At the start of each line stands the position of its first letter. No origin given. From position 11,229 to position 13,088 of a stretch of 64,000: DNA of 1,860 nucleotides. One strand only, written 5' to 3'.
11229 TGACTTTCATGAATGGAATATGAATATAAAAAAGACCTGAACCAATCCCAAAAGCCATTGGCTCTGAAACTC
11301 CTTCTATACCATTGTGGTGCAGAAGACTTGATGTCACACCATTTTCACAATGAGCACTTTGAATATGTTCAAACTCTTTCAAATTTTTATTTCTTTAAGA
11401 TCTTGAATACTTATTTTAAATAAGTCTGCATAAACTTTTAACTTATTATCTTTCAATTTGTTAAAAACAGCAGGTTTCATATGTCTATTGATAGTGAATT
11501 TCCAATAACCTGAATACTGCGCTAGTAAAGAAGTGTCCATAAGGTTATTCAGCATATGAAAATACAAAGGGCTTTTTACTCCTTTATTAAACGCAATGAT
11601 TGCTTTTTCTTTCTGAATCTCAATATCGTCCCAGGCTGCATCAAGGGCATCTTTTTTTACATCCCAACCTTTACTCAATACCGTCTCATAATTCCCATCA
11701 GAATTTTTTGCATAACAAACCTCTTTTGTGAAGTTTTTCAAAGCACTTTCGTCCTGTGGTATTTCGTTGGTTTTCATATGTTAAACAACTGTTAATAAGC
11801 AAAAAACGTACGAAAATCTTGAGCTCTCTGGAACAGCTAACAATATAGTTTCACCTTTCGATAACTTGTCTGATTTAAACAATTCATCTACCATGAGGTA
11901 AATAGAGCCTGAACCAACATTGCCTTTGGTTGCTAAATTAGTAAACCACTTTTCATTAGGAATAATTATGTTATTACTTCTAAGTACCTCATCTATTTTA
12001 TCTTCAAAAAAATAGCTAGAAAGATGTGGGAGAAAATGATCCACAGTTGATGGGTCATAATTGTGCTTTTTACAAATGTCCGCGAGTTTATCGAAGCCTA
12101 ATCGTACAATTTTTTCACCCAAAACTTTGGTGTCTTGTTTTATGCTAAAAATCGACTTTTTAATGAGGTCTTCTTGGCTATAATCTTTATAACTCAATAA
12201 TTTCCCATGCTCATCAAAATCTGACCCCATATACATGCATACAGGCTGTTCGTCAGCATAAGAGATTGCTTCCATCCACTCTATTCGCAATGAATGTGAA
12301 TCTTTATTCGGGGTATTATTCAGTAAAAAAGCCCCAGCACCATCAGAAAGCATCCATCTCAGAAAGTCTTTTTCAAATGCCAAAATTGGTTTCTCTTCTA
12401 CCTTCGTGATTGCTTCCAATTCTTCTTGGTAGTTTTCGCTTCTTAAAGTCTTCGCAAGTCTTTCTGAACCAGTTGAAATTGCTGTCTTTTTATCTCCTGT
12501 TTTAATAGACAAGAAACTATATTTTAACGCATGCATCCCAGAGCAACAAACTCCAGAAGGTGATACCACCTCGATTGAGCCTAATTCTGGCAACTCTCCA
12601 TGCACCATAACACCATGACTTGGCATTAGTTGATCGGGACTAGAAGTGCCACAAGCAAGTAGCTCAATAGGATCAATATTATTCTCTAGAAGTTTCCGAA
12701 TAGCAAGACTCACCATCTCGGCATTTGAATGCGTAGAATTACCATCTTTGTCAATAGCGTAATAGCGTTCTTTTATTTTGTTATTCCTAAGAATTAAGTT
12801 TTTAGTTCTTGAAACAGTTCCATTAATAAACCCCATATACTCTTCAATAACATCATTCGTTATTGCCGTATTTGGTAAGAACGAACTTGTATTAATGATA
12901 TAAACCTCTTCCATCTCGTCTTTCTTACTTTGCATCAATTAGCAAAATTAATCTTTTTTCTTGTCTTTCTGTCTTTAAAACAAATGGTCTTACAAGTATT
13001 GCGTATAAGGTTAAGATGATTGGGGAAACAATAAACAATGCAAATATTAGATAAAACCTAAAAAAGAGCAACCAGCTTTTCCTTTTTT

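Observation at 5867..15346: Compact 11-gene DarA/DarB (dialkylresorcinol-type) biosynthetic operon without the polyene half of flexirubin clusters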

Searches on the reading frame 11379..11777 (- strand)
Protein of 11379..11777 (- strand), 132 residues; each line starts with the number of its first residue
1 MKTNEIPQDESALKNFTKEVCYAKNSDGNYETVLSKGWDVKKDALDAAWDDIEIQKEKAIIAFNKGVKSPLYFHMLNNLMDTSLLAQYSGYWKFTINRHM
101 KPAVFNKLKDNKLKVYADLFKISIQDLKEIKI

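Call 3: search_protein_families(library=pfam, proteins=[window:11379-11777:-], max_evalue=0.01)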
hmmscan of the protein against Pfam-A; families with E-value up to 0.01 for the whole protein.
window:11379-11777:- (132 aa): 0 families

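Call 4: search_protein_families(library=ncbifam, proteins=[window:11379-11777:-], max_evalue=0.01)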
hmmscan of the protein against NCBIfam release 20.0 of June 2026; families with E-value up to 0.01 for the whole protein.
window:11379-11777:- (132 aa): 2 families
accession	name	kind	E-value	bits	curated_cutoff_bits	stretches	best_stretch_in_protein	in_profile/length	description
NF053536.1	DarG_fam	subfamily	1e-49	168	70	1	1-130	1-130/131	DarG family dialkylresorcinol biosynthesis protein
NF053545.1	flexirubin_DarG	equivalog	4.8e-47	159.3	170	1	1-128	1-129/129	flexirubin biosynthesis protein DarG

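Call 82: search_solved_structures(query=window:11379-11777:-, max_evalue=1)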
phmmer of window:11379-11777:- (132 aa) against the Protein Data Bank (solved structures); distinct sequences matched with E-value up to 1: 0.

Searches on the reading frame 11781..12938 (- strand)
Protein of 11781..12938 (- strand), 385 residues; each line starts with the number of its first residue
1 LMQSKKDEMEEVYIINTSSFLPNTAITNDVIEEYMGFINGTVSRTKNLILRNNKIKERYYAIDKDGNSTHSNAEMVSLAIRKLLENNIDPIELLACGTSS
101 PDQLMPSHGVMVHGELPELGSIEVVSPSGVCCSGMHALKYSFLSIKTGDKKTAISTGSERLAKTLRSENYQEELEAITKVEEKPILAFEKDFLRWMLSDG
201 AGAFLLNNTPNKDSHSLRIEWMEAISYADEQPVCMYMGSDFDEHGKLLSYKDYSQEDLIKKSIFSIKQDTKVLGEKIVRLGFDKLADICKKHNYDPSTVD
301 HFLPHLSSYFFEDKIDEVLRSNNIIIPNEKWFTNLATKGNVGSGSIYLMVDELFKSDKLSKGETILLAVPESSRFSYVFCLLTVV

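Call 3: search_protein_families(library=pfam, proteins=[window:11781-12938:-], max_evalue=0.01)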
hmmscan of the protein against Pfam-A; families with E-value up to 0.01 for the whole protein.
window:11781-12938:- (385 aa): 2 families
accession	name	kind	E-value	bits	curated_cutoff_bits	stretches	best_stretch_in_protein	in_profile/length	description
PF08541.16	ACP_syn_III_C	-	5.7e-08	33.2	26.6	1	289-368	1-75/90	3-Oxoacyl-[acyl-carrier-protein (ACP)] synthase III C terminal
PF00109.32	ketoacyl-synt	-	0.0011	19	20.8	1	125-208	168-248/252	Beta-ketoacyl synthase, N-terminal domain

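Call 4: search_protein_families(library=ncbifam, proteins=[window:11781-12938:-], max_evalue=0.01)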
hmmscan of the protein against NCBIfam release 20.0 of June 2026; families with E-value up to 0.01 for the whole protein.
window:11781-12938:- (385 aa): 10 families
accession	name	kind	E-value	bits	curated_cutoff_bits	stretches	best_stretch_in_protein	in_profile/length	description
NF053539.1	resorcinol_DarB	exception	1.1e-173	577.7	550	1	11-385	2-377/377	dialkylresorcinol biosynthesis protein DarB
NF005293.2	PRK06816.1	subfamily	1.7e-165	550.7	450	1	12-385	1-378/378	StlD/DarB family beta-ketosynthase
NF006829.0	PRK09352.1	subfamily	1.4e-20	73.6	249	2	9-166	2-149/322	beta-ketoacyl-ACP synthase 3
TIGR00747.1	fabH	subfamily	6.6e-15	55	292.1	2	12-166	3-147/322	beta-ketoacyl-ACP synthase III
NF004623.0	PRK05963.1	equivalog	1.4e-11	44.3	437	2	252-369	203-314/328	beta-ketoacyl-ACP synthase III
NF006720.0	PRK09258.1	equivalog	1.9e-08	34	285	1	11-367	5-322/338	3-oxoacyl-ACP synthase III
NF005541.0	PRK07204.1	equivalog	4.6e-08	32.8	402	1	10-367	3-313/329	beta-ketoacyl-ACP synthase III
TIGR01930.1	AcCoA-C-Actrans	subfamily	1.3e-05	24.3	240.55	1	70-170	19-122/385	acetyl-CoA C-acyltransferase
TIGR03150.1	fabF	equivalog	0.00019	20.2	493.75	1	127-209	157-241/407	beta-ketoacyl-ACP synthase II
NF005589.0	PRK07314.1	subfamily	0.0046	15.8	387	1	126-208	159-243/413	beta-ketoacyl-ACP synthase II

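Call 16: find_encoding_contigs(protein=window:11781-12938:-, flank=10000, max_places=6)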
Protein window:11781-12938:- (385 aa): no gene with exactly this product is on record in the collection.

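Call 44: search_solved_structures(query=window:11781-12935:-, max_evalue=0.00001, show_alignments=1)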
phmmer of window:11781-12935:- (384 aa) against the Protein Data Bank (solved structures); distinct sequences matched with E-value up to 0.00001: 6.
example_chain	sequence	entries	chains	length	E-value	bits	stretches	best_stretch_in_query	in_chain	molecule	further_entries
5gk0_A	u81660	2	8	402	5e-102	345.1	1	9-384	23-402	Ketosynthase StlD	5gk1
5gk2_A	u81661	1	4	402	1.2e-100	340.5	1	9-384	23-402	Ketosynthase StlD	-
2ebd_A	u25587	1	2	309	3.7e-11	46.2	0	13-165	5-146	3-oxoacyl-[acyl-carrier-protein] synthase 3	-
4dfe_A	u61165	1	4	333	4.2e-08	36.1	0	13-164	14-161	3-oxoacyl-[acyl-carrier-protein] synthase 3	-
4ryb_A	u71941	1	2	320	1.5e-06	31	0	12-162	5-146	3-oxoacyl-[acyl-carrier-protein] synthase 3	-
1zow_A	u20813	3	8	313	3e-06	30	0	264-366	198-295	3-oxoacyl-[acyl-carrier-protein] synthase III | 3-oxoacyl-[acyl-carrier-protein] synthase 3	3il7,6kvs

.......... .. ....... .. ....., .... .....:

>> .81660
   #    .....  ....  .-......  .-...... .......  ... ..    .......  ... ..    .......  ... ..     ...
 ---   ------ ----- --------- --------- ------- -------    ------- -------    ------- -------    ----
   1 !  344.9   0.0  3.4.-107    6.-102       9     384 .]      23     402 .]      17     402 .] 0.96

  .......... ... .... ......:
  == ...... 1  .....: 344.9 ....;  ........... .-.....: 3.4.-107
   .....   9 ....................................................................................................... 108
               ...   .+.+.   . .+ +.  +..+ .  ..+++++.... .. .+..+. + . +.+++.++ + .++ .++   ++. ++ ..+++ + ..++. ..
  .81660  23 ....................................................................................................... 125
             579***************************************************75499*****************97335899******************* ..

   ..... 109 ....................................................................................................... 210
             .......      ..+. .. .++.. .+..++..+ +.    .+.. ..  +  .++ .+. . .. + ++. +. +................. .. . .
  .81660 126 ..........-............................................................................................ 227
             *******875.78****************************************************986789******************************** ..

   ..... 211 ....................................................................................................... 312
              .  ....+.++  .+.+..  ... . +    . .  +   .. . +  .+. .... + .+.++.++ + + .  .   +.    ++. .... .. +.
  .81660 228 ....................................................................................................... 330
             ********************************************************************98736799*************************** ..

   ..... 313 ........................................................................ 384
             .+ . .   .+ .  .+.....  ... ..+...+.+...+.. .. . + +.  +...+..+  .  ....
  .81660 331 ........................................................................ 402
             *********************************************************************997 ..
